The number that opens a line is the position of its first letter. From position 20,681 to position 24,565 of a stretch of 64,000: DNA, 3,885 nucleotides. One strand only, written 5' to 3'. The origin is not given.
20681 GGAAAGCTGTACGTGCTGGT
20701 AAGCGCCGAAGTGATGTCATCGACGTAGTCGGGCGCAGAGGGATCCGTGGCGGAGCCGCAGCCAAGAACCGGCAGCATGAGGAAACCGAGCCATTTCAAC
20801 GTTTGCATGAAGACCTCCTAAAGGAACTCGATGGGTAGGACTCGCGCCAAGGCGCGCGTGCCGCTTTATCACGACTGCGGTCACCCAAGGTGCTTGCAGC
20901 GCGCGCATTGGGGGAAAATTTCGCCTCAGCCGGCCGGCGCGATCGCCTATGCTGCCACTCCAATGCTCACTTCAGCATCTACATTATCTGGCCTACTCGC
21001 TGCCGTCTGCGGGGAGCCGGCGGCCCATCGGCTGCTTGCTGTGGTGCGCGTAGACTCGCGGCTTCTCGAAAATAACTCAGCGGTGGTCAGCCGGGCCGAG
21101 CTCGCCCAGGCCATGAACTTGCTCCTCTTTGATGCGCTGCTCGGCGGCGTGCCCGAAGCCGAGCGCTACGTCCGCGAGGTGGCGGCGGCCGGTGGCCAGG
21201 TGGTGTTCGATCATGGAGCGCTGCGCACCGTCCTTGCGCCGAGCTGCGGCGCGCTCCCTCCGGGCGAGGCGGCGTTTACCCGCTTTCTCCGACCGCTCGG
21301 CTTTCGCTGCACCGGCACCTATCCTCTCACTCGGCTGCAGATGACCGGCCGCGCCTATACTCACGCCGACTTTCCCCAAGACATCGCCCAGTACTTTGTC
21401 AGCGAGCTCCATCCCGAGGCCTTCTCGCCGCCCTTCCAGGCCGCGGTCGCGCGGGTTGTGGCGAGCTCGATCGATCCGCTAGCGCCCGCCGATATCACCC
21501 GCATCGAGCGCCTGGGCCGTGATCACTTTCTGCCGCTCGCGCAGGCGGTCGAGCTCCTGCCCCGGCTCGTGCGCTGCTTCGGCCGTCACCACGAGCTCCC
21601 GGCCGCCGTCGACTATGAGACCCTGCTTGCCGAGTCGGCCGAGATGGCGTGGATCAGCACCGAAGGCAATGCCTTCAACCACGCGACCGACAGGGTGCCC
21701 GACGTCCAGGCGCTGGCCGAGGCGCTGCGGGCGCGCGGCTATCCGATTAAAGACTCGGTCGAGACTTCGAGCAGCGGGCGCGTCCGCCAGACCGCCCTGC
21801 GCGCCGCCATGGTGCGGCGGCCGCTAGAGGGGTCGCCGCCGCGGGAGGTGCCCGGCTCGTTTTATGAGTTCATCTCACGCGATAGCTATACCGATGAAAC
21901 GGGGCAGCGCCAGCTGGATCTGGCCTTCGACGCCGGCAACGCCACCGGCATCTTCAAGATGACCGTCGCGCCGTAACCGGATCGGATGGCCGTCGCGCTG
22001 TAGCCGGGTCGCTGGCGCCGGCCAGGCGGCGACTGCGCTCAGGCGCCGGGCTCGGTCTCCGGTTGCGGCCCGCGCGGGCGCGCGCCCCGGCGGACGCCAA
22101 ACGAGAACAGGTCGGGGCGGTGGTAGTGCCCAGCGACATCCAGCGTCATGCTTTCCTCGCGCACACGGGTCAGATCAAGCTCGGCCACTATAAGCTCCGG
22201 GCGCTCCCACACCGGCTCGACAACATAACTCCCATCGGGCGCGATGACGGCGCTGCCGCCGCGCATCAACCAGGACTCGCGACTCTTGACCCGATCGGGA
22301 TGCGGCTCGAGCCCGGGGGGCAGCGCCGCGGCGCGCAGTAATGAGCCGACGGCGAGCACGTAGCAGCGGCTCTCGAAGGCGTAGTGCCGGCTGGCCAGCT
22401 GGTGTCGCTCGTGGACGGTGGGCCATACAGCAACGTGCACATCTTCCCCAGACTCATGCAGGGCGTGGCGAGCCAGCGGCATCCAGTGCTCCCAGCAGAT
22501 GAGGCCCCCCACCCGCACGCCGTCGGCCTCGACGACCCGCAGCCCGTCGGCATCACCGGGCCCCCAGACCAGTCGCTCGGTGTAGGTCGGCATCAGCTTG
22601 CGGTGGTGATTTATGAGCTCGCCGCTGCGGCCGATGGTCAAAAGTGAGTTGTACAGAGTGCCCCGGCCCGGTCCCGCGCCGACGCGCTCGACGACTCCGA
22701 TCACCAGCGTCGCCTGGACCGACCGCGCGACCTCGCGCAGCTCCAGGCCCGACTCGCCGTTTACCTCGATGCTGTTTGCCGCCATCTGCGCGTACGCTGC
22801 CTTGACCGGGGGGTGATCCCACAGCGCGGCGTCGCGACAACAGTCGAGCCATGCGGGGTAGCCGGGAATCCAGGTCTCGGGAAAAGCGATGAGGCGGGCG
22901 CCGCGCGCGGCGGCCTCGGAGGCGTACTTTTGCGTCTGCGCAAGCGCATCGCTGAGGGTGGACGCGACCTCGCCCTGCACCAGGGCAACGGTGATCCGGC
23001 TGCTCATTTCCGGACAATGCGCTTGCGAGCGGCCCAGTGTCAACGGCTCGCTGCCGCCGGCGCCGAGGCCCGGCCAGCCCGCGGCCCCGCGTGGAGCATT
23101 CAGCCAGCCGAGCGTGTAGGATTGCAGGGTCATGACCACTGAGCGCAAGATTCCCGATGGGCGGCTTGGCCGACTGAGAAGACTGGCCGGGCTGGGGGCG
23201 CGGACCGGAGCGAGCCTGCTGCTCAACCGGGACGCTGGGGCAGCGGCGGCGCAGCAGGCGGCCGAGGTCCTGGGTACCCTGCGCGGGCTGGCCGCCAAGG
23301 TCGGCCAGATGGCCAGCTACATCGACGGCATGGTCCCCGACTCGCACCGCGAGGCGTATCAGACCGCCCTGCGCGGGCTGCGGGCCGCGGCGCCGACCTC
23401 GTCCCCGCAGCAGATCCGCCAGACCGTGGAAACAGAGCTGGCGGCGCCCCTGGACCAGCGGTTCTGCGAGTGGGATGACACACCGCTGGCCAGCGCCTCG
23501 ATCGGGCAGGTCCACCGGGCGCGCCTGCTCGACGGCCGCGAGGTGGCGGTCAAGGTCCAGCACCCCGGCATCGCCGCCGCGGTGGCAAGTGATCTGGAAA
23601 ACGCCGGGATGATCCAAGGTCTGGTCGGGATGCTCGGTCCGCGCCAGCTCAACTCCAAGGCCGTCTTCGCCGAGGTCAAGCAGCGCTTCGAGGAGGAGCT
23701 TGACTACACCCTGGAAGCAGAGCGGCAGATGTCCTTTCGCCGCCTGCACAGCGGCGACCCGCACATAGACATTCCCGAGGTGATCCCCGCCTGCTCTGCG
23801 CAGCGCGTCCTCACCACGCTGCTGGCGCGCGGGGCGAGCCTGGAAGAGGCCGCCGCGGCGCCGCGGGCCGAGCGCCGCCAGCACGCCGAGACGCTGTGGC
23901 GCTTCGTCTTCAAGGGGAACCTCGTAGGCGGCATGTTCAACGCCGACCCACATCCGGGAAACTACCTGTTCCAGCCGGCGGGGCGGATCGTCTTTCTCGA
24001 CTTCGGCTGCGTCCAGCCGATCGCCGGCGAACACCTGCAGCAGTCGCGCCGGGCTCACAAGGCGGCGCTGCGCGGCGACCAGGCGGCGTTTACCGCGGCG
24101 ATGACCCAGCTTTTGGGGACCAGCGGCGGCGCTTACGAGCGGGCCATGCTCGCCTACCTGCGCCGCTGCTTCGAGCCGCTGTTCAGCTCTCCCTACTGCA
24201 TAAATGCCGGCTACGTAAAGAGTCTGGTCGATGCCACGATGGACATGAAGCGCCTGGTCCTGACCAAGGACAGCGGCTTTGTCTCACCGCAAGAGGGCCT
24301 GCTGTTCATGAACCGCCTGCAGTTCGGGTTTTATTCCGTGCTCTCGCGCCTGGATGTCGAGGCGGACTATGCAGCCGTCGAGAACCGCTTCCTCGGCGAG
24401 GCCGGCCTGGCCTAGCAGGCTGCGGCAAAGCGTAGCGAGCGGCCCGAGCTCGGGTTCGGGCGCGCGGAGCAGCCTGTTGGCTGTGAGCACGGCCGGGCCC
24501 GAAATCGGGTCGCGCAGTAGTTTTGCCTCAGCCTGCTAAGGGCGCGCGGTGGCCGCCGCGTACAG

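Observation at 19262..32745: Ser/Thr kinase gene split inside its catalytic loop by 13.47 kb of DNA bounded by a 7-bp direct repeat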

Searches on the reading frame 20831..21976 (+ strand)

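Call 7: search_protein_families(library=pfam, proteins=[window:20831-21976:+], max_evalue=0.01)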
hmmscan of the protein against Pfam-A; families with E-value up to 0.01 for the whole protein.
window:20831-21976:+ (381 aa): 1 family
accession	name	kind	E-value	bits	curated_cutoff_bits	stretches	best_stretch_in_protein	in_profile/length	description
PF07063.19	HGLS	-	2.2e-20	73.8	25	1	125-363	48-295/386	2-oxoadipate dioxygenase/decarboxylase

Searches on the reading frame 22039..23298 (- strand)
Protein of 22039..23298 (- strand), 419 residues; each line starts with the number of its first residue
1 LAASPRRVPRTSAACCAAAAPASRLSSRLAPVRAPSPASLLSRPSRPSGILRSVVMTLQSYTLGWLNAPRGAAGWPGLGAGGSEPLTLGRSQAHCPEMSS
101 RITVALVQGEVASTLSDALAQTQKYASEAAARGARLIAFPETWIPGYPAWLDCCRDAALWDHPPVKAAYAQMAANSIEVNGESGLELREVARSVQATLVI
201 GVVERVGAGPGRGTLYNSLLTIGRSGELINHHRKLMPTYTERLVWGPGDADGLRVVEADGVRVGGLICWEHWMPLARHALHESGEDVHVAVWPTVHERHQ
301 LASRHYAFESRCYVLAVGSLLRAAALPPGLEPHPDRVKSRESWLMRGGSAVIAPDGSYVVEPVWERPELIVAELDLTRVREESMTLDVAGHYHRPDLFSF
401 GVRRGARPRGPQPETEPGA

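Call 7: search_protein_families(library=pfam, proteins=[window:22039-23298:-], max_evalue=0.01)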
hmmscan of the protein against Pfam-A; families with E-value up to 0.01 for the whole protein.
window:22039-23298:- (419 aa): 1 family
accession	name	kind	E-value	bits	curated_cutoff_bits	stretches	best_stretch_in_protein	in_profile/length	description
PF00795.27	CN_hydrolase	-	4.1e-49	167.6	23.2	1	103-381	1-253/256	Carbon-nitrogen hydrolase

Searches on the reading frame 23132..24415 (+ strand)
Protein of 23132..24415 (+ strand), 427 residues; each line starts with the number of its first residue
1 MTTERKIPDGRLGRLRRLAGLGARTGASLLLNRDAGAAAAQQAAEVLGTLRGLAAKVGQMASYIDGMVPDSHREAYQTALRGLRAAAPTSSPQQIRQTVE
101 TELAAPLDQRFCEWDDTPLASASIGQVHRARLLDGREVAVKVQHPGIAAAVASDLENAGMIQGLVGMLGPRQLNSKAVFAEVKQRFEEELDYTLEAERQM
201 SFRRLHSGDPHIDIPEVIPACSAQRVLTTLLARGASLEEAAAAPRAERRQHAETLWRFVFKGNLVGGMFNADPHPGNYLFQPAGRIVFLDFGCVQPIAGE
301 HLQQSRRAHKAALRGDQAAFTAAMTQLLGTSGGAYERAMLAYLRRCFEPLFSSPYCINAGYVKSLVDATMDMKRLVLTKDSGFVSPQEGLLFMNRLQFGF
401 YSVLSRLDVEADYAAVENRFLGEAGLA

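Call 7: search_protein_families(library=pfam, proteins=[window:23132-24415:+], max_evalue=0.01)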
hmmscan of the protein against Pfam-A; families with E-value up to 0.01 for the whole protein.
window:23132-24415:+ (427 aa): 1 family
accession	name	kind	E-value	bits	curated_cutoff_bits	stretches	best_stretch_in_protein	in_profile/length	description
PF03109.22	ABC1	-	7e-56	189.5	22.9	1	83-320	2-240/244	ABC1 atypical kinase-like domain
